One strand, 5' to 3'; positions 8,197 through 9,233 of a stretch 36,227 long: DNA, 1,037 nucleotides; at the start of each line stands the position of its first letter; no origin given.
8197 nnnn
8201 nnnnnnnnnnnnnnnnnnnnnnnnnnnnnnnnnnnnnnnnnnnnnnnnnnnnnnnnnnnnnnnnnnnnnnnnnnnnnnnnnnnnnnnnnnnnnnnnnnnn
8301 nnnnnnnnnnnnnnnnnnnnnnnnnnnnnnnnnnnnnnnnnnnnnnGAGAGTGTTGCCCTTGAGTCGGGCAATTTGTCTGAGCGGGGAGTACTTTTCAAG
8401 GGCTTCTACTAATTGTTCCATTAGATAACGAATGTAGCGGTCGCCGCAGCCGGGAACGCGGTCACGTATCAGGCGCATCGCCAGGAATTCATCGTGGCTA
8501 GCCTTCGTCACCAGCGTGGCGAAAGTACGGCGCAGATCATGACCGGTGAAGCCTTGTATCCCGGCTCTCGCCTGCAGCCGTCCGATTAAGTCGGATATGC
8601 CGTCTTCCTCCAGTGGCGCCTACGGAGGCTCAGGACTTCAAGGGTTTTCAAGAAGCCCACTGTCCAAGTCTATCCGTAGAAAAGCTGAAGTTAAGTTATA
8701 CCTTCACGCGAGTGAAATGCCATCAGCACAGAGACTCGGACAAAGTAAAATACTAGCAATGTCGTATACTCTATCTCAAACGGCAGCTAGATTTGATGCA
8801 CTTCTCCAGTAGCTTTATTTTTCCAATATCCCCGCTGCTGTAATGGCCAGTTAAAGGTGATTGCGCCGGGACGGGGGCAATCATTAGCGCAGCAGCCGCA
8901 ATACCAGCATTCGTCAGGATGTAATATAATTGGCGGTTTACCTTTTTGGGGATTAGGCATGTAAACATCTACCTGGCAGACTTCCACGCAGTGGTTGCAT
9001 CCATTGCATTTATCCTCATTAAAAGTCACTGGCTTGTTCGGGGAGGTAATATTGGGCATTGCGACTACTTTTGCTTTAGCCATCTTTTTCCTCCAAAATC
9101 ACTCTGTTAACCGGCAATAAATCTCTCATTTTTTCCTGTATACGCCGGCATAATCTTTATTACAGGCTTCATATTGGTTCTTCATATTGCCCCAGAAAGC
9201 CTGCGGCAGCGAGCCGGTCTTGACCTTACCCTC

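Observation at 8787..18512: Uncharacterised module: AprA-like flavoprotein and AprB-like ferredoxin inside a family-5 ABC importer operon, divergent from a URO-D-family enzyme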

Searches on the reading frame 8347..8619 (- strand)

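Call 63: search_protein_families(library=pfam, proteins=[window:8347-8619:-], max_evalue=0.01)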
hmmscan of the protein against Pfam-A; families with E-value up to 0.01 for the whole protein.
seq(91 aa): 1 family
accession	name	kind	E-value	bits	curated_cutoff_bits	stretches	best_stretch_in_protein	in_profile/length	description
PF00589.27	Phage_integrase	-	0.0034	17.6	27.1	1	2-43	104-146/172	Phage integrase family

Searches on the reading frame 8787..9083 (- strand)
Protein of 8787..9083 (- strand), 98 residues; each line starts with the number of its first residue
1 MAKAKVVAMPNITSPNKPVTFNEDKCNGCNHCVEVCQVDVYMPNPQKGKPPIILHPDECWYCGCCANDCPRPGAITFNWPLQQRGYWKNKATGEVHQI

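Call 3: search_protein_families(library=pfam, proteins=[window:8787-9083:-])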
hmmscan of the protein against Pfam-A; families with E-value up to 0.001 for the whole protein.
window:8787-9083:- (98 aa): 9 families
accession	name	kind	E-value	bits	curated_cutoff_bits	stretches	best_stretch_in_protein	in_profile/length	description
PF12838.12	Fer4_7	-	6e-10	39.9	27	1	25-70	1-49/52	4Fe-4S dicluster domain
PF00037.32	Fer4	-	7.1e-09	35.6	21.1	1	19-40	1-22/24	4Fe-4S binding domain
PF13237.11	Fer4_10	-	3.1e-07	30.6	25.5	1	20-70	3-53/53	4Fe-4S dicluster domain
PF14697.11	Fer4_21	-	1.1e-06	29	35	1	14-38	29-53/59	4Fe-4S dicluster domain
PF13187.11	Fer4_9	-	1.3e-05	25.5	27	1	25-74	1-51/52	4Fe-4S dicluster domain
PF12837.12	Fer4_6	-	1.4e-05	25.3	25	1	19-40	2-23/24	4Fe-4S binding domain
PF13183.11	Fer4_8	-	1.5e-05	25.8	27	0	57-80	3-26/68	4Fe-4S dicluster domain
PF12797.12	Fer4_2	-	0.00012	22.2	24.5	1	18-36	2-20/22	4Fe-4S binding domain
PF12800.12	Fer4_4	-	0.00081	20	24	0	24-38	2-16/17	4Fe-4S binding domain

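Call 4: search_protein_families(library=ncbifam, proteins=[window:8787-9083:-])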
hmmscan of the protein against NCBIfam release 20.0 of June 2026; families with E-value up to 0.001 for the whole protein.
window:8787-9083:- (98 aa): 22 families
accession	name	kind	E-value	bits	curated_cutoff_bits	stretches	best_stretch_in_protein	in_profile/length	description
NF040864.1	HgcB_ferredoxin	equivalog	8.6e-10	38.3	99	1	19-75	9-61/93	mercury methylation ferredoxin HgcB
NF043039.1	HgcAB_like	equivalog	2.2e-08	34.1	285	1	16-71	292-346/350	HgcAB-like fusion protein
NF006221.0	PRK08348.1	subfamily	2e-07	30.8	124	1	19-71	39-89/136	NADH-plastoquinone oxidoreductase subunit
TIGR00402.1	napF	equivalog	2.1e-07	31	102.2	1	24-72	35-82/149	ferredoxin-type protein NapF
NF042909.1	FMH_DH_FwdF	exception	4.6e-07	29.2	375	1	19-71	252-308/336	tungsten-dependent formylmethanofuran dehydrogenase subunit FwdF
NF045490.1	FdxA_Protbact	equivalog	5.3e-07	29.8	135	1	24-75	7-55/104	ferredoxin FdxA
TIGR02494.1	PFLE_PFLC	subfamily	1.6e-06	27.6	174.35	1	10-71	34-94/293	glycyl-radical enzyme activating protein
NF045874.1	Vhu_polyferre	exception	2.6e-06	26.4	600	1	15-70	120-239/381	F420-non-reducing hydrogenase associated-polyferredoxin VhuB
NF005504.0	PRK07118.1-3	equivalog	3.2e-06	26.7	437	1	25-71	141-185/293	Fe-S cluster domain-containing protein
TIGR04395.1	cutC_activ_rSAM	equivalog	3.4e-06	26.6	360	1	9-71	39-100/309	choline TMA-lyase-activating enzyme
NF040770.1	hetero_SS_HdrA2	exception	3.5e-06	25.4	1100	1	13-76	566-624/777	CoB-CoM heterodisulfide reductase HdrA2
TIGR02163.1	napH_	subfamily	4.1e-06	26.5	213.05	1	22-71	199-248/255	NapH/MauN family ferredoxin-type protein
NF007205.0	PRK09626.1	equivalog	4.4e-06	26.7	93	1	15-71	8-68/105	2-oxoglutarate-acceptor oxidoreductase subunit OorD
TIGR01944.1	rnfB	subfamily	8.7e-06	25.4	68.7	1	16-89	105-174/190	RnfABCDGE type electron transport complex subunit B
NF043069.1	T4HPD_activ_SAM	equivalog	1.1e-05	25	425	1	10-71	37-94/299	trans-4-hydroxy-L-proline dehydratase activase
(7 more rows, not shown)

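Call 58: search_solved_structures(query=window:8787-9083:-, max_evalue=0.01, show_alignments=2)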
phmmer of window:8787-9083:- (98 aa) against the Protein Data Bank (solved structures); distinct sequences matched with E-value up to 0.01: 59.
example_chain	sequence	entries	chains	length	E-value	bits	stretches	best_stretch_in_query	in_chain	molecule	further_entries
5t5i_F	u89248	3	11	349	1.1e-11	47.9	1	19-76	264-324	Tungsten formylmethanofuran dehydrogenase subunit fwdF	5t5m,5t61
9sw6_H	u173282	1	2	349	4.3e-11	45.9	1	18-71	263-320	Tungsten formylmethanofuran dehydrogenase, subunit F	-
7bkb_K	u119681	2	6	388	2.6e-10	43.4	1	19-73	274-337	Formylmethanofuran dehydrogenase, subunit F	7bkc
9sfi_T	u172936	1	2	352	2.9e-08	36.8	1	20-72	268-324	4Fe-4S ferredoxin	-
9sw6_G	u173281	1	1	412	9e-08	35.2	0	20-71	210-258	Polyferredoxin protein MvhB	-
9sfi_A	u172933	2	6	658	2.4e-07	33.8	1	19-75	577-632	CoB--CoM heterodisulfide reductase iron-sulfur subunit A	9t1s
7qv7_D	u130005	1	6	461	5.6e-06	29.4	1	16-71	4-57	Hydrogen dependent carbon dioxide reductase subunit HydA2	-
1frm_A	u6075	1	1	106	1.3e-05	28.2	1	24-73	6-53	FERREDOXIN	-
2fd2_A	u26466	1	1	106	1.4e-05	28.2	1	24-73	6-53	FERREDOXIN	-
1g6b_A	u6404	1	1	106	1.7e-05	27.8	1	24-73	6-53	7FE FERREDOXIN I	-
8ys5_D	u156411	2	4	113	2e-05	27.6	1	17-71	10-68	2-oxoglutarate:acceptor oxidoreductase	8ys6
8a8o_C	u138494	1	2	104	3.4e-05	26.9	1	22-72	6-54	Beta-subunit of the PAPS reductase from Methanothermococcus thermolithotrophicus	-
6cfw_N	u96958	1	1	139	3.7e-05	26.8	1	18-72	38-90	NADH-plastoquinone oxidoreductase subunit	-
1fdd_A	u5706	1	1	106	4.1e-05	26.7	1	20-73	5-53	FERREDOXIN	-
5odc_A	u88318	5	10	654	4.2e-05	26.6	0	20-40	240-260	Heterodisulfide reductase, subunit A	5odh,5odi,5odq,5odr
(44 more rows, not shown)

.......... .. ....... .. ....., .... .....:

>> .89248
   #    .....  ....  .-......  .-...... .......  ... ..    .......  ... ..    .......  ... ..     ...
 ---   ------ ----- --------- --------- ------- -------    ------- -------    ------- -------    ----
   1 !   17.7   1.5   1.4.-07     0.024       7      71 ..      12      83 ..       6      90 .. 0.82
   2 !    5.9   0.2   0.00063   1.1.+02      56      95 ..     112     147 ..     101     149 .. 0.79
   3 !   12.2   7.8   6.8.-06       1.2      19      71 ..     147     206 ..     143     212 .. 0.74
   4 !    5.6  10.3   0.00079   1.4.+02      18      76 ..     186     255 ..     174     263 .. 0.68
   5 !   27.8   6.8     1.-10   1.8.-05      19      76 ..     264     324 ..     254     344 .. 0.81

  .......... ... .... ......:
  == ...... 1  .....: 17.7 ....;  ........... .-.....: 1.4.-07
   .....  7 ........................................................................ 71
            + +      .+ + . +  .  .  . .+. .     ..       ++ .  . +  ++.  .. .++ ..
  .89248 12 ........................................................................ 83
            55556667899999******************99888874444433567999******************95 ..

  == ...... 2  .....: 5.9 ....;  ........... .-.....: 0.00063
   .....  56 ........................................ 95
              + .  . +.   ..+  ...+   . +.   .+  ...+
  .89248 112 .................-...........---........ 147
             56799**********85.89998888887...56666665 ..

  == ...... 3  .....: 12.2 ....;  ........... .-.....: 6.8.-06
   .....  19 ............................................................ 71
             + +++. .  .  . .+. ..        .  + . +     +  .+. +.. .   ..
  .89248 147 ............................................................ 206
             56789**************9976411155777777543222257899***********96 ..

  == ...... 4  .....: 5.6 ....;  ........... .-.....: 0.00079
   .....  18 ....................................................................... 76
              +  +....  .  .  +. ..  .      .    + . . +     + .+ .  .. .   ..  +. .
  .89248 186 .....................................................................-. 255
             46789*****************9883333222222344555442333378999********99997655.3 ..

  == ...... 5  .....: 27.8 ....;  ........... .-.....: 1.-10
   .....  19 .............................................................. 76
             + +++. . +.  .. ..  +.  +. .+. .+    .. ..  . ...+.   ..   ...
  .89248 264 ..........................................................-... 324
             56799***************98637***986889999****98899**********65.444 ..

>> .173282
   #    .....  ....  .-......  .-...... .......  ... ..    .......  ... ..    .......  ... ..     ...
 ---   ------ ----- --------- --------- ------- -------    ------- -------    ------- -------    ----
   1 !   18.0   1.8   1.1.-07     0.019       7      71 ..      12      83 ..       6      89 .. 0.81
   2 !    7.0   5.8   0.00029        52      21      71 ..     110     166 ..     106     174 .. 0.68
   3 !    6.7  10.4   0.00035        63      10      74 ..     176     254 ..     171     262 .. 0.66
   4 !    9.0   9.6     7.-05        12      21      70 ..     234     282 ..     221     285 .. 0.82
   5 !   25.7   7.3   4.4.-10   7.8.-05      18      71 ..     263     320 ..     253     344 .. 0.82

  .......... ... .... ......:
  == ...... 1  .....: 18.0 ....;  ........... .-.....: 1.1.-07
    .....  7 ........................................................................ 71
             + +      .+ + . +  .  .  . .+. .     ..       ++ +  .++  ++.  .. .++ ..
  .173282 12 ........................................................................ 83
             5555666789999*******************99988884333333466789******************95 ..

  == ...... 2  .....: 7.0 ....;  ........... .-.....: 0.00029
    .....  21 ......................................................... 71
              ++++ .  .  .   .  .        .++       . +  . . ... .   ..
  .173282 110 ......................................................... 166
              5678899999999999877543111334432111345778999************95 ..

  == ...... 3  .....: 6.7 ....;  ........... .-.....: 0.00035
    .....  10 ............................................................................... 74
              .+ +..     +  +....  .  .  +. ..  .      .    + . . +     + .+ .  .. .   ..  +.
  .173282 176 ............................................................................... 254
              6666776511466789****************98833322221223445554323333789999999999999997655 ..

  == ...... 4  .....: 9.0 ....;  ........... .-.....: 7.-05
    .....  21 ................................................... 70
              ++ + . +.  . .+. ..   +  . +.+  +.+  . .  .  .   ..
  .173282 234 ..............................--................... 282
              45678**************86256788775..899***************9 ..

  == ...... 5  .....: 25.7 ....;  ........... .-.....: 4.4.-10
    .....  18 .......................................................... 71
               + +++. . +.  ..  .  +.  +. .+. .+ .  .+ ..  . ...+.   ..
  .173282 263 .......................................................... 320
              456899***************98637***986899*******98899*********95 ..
